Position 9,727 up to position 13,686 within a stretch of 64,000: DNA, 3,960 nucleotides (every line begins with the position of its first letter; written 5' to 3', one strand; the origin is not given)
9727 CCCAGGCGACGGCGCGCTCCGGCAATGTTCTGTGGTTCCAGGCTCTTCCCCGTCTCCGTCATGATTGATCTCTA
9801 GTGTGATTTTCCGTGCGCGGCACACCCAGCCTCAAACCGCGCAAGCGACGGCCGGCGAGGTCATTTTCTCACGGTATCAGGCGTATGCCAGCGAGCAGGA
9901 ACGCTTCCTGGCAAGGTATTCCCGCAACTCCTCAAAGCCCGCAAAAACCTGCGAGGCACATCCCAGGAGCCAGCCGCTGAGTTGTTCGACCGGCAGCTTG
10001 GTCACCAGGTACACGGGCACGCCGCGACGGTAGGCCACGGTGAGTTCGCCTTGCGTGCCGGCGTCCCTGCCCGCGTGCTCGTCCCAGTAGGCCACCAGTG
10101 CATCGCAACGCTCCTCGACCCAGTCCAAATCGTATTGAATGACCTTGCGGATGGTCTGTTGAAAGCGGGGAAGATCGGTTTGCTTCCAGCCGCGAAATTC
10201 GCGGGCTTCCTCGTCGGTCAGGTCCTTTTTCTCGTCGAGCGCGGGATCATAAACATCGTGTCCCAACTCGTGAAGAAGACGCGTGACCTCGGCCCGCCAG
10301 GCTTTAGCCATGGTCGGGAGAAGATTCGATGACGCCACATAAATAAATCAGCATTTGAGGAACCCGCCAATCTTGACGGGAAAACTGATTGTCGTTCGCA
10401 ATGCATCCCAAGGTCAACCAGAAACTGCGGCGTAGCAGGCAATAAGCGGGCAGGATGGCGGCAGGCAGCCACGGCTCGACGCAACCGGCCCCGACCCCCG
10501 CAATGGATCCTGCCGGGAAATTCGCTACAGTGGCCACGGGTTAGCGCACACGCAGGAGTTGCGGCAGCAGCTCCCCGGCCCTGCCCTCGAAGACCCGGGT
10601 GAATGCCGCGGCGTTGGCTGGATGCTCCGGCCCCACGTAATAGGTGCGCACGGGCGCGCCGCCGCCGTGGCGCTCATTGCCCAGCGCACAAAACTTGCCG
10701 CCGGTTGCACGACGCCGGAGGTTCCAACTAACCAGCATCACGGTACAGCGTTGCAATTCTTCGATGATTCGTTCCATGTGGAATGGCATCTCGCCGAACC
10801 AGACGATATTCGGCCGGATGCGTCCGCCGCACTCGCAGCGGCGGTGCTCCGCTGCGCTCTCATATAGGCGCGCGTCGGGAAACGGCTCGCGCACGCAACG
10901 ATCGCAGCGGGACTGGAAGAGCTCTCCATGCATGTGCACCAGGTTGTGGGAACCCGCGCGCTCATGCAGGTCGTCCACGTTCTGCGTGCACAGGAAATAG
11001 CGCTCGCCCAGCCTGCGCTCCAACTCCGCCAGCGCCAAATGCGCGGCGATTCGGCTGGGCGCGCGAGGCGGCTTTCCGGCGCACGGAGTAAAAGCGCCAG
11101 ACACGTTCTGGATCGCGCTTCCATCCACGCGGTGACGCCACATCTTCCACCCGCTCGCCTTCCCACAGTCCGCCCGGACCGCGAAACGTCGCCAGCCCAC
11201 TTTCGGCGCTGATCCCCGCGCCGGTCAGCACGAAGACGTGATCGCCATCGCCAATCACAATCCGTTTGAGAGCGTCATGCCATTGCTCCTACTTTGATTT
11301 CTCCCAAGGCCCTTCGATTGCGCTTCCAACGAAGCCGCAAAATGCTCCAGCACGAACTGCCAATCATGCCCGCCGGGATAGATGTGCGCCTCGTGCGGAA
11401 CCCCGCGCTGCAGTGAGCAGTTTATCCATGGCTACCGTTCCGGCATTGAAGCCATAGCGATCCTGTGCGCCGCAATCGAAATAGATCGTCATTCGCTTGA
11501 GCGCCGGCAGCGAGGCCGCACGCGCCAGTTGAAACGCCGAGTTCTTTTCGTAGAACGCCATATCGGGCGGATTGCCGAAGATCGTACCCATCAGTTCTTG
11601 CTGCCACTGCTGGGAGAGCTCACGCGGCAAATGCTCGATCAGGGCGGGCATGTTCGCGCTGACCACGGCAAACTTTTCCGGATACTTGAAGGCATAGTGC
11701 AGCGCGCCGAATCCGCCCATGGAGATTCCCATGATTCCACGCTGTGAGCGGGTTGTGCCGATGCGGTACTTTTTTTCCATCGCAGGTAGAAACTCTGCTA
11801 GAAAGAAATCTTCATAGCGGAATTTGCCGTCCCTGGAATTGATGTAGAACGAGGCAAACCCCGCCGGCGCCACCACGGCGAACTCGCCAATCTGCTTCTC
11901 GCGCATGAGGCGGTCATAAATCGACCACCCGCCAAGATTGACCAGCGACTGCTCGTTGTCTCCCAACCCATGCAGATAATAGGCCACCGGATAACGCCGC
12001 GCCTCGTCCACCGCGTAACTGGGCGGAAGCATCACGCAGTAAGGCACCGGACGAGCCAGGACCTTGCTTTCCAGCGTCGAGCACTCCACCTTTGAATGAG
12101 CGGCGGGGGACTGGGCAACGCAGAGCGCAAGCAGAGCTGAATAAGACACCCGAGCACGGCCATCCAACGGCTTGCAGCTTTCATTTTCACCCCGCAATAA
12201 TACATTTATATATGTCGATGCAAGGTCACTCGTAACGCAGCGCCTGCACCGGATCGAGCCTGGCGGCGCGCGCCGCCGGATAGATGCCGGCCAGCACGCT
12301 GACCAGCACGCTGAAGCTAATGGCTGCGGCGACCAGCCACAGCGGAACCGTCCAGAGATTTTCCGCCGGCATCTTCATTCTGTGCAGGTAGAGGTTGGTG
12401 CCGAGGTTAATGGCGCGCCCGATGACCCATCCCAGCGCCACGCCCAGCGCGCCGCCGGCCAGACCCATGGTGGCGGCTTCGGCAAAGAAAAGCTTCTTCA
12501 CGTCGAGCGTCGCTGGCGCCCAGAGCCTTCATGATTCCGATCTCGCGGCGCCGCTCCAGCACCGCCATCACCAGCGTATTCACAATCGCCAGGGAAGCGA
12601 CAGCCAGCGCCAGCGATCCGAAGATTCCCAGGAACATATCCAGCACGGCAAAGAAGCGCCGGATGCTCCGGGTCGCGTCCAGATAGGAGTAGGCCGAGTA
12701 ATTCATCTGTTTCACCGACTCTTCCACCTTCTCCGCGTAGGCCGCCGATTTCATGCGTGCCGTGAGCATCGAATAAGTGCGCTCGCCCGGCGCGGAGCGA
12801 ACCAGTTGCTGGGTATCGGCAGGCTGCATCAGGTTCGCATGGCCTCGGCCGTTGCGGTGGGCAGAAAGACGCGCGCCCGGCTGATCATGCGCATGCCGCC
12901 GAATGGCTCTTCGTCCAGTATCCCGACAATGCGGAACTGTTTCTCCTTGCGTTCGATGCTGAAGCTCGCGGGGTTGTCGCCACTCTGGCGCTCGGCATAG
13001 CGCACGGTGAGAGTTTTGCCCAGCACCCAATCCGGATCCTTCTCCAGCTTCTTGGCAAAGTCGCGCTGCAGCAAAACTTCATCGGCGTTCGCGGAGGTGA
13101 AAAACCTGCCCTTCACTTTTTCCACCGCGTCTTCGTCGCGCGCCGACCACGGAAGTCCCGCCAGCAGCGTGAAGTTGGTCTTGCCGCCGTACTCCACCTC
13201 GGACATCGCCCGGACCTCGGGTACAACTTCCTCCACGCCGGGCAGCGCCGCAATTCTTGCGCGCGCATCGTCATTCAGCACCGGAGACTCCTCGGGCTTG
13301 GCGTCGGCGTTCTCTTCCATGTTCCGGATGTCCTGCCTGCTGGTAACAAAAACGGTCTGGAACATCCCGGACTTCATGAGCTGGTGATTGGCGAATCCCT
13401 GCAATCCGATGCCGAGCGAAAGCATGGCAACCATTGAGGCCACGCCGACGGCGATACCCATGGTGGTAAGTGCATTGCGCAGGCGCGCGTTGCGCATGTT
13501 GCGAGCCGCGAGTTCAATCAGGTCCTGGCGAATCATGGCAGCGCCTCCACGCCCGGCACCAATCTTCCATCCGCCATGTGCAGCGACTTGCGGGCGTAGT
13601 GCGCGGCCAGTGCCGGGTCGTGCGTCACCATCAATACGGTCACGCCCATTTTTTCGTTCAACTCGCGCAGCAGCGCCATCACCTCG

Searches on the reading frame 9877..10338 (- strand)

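Call 9: search_protein_families(library=pfam, proteins=[window:9877-10338:-], max_evalue=0.00001)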
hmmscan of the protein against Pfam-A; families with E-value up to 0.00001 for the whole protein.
window:9877-10338:- (153 aa): 1 family
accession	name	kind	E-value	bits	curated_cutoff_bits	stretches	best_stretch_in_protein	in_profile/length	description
PF05014.21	Nuc_deoxyrib_tr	-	2.4e-07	31.3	28.8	1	9-114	11-98/117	Nucleoside 2-deoxyribosyltransferase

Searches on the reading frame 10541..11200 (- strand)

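Call 9: search_protein_families(library=pfam, proteins=[window:10541-11200:-], max_evalue=0.00001)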
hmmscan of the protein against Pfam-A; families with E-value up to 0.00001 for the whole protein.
window:10541-11200:- (219 aa): 1 family
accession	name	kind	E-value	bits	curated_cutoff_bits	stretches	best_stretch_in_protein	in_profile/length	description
PF02146.23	SIR2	-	2e-24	87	24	1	52-157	64-171/180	Sir2 family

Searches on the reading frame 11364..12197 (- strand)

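Call 9: search_protein_families(library=pfam, proteins=[window:11364-12197:-], max_evalue=0.00001)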
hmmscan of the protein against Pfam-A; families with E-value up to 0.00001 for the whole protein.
window:11364-12197:- (277 aa): 1 family
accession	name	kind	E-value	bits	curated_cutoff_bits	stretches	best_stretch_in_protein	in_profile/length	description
PF00756.26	Esterase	-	2.1e-24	87.1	22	1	44-249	1-197/251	Putative esterase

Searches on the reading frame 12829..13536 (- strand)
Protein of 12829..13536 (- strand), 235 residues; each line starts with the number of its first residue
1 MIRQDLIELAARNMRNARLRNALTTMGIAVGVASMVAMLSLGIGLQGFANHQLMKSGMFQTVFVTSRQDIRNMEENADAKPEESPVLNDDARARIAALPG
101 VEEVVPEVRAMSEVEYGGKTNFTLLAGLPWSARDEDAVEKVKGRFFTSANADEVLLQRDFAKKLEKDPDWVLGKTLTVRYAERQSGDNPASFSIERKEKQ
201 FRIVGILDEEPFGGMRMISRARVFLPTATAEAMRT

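Call 10: search_protein_families(library=pfam, proteins=[window:12829-13536:-], max_evalue=0.00001)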
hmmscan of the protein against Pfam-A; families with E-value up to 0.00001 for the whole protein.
window:12829-13536:- (235 aa): 1 family
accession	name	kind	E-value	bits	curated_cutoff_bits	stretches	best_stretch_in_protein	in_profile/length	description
PF12704.14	MacB_PCD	-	1.3e-25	91.3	27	1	22-232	2-178/207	MacB-like periplasmic core domain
